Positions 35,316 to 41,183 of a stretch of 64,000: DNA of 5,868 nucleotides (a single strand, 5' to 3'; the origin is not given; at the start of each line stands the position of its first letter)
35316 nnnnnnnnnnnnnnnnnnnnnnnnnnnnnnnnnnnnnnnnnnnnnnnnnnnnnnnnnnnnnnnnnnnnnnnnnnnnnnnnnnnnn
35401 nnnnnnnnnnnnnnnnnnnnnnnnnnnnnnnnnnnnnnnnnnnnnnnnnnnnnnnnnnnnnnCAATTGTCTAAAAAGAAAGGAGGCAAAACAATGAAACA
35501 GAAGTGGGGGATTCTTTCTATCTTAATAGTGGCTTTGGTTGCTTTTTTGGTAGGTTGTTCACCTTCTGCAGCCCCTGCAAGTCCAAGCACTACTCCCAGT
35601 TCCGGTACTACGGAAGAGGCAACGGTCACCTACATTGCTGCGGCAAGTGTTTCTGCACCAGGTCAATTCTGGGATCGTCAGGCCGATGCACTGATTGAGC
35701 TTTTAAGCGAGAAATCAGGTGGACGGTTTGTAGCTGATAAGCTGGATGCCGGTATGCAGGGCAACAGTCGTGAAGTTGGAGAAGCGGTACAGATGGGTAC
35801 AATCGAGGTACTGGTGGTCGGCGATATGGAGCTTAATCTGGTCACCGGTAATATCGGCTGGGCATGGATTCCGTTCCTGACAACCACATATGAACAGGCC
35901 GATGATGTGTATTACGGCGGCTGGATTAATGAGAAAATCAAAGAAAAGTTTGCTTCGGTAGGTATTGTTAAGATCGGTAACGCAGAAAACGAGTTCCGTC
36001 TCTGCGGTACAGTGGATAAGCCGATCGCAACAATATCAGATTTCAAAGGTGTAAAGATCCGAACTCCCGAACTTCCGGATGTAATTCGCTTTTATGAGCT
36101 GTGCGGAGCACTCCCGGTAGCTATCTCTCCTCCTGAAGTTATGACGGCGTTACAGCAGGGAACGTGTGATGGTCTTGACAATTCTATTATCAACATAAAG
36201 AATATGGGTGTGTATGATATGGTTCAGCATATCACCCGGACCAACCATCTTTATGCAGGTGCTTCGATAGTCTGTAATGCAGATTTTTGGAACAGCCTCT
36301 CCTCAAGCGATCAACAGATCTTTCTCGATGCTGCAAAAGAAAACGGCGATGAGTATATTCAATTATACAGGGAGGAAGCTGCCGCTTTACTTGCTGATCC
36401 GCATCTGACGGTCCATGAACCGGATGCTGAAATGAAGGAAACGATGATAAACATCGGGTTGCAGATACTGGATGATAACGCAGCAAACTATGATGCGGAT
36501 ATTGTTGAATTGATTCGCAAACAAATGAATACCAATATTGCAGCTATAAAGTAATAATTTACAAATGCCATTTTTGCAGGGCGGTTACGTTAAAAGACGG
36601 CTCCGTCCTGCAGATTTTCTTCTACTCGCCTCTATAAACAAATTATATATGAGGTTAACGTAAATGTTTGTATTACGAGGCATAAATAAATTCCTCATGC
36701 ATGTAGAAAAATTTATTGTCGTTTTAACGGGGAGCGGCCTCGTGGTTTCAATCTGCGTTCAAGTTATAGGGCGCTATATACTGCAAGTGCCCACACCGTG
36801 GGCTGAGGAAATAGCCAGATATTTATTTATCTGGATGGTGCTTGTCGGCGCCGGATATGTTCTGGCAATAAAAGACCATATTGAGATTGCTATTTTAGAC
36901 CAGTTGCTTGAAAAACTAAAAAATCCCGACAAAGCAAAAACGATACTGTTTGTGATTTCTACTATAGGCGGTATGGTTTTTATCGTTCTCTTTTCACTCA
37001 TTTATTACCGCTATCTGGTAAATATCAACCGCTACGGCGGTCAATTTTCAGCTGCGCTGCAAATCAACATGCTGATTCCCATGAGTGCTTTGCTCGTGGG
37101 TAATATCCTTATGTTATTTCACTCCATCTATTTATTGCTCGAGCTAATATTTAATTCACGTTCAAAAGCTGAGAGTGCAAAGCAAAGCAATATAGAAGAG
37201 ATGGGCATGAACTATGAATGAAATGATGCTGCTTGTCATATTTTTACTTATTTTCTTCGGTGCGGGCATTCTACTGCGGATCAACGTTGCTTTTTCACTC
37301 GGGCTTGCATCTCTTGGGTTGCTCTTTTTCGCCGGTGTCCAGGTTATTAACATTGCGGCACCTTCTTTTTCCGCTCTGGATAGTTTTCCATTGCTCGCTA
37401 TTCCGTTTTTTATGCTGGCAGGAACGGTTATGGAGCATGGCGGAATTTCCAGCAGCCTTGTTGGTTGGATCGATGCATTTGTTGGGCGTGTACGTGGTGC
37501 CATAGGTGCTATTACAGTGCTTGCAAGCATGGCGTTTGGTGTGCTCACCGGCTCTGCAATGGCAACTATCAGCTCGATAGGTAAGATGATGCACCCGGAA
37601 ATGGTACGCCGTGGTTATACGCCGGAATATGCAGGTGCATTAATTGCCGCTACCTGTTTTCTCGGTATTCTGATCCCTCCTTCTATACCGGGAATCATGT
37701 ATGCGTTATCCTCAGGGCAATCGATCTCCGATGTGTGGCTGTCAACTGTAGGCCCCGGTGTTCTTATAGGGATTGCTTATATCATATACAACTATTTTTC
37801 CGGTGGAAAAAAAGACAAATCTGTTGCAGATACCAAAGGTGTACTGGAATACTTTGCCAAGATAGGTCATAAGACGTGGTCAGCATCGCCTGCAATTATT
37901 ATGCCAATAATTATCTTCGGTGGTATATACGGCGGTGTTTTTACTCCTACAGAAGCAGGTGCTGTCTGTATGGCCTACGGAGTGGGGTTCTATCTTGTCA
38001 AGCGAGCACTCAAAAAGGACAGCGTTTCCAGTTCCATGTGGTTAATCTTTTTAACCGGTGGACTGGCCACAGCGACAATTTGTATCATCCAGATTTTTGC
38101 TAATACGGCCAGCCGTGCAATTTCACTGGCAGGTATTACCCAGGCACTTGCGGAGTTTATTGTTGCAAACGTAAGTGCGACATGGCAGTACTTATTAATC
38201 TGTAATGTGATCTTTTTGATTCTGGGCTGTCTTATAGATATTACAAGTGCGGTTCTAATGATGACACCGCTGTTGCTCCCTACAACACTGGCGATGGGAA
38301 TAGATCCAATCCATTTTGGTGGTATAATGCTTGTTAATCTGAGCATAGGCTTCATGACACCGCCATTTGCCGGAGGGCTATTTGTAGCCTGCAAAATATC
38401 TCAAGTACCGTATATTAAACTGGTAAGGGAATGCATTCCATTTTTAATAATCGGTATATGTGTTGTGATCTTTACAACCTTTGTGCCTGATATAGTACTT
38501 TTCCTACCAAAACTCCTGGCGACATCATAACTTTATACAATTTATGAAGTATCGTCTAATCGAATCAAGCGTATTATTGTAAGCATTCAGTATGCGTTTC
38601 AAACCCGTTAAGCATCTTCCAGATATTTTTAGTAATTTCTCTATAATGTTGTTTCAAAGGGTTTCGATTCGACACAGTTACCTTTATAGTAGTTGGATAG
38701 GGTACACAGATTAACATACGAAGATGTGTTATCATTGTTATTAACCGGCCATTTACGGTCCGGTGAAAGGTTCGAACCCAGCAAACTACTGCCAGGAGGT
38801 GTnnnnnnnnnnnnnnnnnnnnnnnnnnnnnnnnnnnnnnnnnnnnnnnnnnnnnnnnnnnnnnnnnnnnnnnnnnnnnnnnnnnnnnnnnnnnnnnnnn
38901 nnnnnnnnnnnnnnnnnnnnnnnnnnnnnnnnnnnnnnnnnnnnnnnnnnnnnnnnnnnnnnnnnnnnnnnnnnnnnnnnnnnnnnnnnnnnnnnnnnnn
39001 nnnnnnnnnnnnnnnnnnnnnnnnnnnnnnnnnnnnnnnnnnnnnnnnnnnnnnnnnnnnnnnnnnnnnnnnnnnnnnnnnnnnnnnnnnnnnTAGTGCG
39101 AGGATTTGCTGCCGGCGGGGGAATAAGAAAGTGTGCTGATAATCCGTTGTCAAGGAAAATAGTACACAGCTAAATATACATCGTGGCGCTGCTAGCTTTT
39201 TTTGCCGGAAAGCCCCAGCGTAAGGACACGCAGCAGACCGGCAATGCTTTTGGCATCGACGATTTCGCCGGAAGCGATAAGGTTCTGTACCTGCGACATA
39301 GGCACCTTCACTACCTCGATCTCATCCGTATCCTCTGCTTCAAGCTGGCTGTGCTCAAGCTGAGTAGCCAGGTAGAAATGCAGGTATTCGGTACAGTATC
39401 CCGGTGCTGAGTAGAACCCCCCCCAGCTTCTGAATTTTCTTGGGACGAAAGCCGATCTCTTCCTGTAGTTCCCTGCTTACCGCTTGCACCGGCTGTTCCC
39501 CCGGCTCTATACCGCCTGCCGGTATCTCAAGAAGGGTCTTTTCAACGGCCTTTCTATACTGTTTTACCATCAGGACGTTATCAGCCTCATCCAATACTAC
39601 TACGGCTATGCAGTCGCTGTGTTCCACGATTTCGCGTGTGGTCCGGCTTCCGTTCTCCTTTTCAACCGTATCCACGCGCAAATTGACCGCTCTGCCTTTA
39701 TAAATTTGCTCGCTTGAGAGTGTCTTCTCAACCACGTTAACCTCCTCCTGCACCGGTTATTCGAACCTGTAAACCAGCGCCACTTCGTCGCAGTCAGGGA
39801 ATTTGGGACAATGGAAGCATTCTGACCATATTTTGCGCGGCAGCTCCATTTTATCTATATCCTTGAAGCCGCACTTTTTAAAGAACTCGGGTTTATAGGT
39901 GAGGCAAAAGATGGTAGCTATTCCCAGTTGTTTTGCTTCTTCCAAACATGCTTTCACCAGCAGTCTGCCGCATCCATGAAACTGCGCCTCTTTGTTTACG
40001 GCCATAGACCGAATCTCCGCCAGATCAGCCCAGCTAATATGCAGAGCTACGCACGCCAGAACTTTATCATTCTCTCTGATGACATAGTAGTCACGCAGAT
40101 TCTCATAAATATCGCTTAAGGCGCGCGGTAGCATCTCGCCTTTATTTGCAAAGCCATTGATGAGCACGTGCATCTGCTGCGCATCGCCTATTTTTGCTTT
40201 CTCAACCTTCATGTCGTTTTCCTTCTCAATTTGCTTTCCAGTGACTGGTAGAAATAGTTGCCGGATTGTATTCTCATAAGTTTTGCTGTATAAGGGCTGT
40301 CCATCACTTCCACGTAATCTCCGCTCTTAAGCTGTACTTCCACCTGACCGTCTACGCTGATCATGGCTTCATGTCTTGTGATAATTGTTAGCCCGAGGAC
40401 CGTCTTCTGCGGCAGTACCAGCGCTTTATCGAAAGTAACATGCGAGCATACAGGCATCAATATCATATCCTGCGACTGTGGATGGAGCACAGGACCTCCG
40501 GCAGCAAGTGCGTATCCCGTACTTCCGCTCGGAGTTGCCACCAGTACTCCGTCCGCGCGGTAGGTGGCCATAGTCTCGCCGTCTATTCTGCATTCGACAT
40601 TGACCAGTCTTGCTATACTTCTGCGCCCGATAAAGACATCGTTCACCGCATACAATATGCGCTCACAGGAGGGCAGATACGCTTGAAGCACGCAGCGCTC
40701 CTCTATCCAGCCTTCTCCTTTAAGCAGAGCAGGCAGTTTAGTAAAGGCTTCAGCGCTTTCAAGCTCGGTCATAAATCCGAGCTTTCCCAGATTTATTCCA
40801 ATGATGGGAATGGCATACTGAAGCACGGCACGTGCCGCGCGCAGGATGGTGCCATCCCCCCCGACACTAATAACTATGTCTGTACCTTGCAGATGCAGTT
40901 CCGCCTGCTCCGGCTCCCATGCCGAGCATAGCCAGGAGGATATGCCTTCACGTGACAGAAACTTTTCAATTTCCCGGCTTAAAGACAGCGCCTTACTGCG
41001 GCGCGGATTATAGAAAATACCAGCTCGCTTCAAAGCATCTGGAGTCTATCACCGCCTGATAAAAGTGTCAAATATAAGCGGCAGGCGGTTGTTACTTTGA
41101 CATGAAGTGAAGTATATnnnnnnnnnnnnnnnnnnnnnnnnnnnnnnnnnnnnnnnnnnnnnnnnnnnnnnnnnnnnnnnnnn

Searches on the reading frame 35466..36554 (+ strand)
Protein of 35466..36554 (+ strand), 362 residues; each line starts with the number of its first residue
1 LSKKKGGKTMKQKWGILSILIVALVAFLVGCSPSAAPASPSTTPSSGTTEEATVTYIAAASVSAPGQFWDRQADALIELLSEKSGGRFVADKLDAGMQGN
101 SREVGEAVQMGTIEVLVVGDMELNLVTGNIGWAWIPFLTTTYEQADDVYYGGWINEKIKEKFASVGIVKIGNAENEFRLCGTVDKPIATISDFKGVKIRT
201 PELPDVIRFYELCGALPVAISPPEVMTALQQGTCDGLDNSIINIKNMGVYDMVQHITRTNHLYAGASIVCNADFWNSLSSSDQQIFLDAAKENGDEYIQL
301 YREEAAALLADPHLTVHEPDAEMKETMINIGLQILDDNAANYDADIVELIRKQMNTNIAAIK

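Call 70: search_protein_families(library=pfam, proteins=[window:35466-36554:+])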
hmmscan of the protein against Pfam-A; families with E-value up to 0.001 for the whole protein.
window:35466-36554:+ (362 aa): 1 family
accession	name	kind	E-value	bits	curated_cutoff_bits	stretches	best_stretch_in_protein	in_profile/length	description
PF03480.18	DctP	-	5.6e-50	170.7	23.4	1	61-326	3-270/286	Bacterial extracellular solute-binding protein, family 7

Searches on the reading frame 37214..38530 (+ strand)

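Call 70: search_protein_families(library=pfam, proteins=[window:37214-38530:+])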
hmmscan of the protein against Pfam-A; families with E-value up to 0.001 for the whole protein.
window:37214-38530:+ (438 aa): 1 family
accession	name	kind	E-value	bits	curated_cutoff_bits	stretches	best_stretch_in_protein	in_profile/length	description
PF06808.19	DctM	-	3.6e-88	296.6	23.8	1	13-426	2-412/413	Tripartite ATP-independent periplasmic transporter, DctM component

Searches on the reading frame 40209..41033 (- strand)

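Call 17: search_protein_families(library=pfam, proteins=[window:40209-41033:-])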
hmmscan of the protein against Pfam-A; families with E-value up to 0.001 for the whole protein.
window:40209-41033:- (274 aa): 3 families
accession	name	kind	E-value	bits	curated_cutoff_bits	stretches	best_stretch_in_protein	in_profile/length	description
PF20143.4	NAD_kinase_C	-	5.8e-31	107.3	23.7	1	131-254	2-125/126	ATP-NAD kinase C-terminal domain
PF01513.26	NAD_kinase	-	6.3e-21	75.5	25.5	1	38-107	60-129/130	ATP-NAD kinase N-terminal domain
PF00781.29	DAGK_cat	-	4.2e-05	23.6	23.6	1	4-77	2-84/125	Diacylglycerol kinase catalytic domain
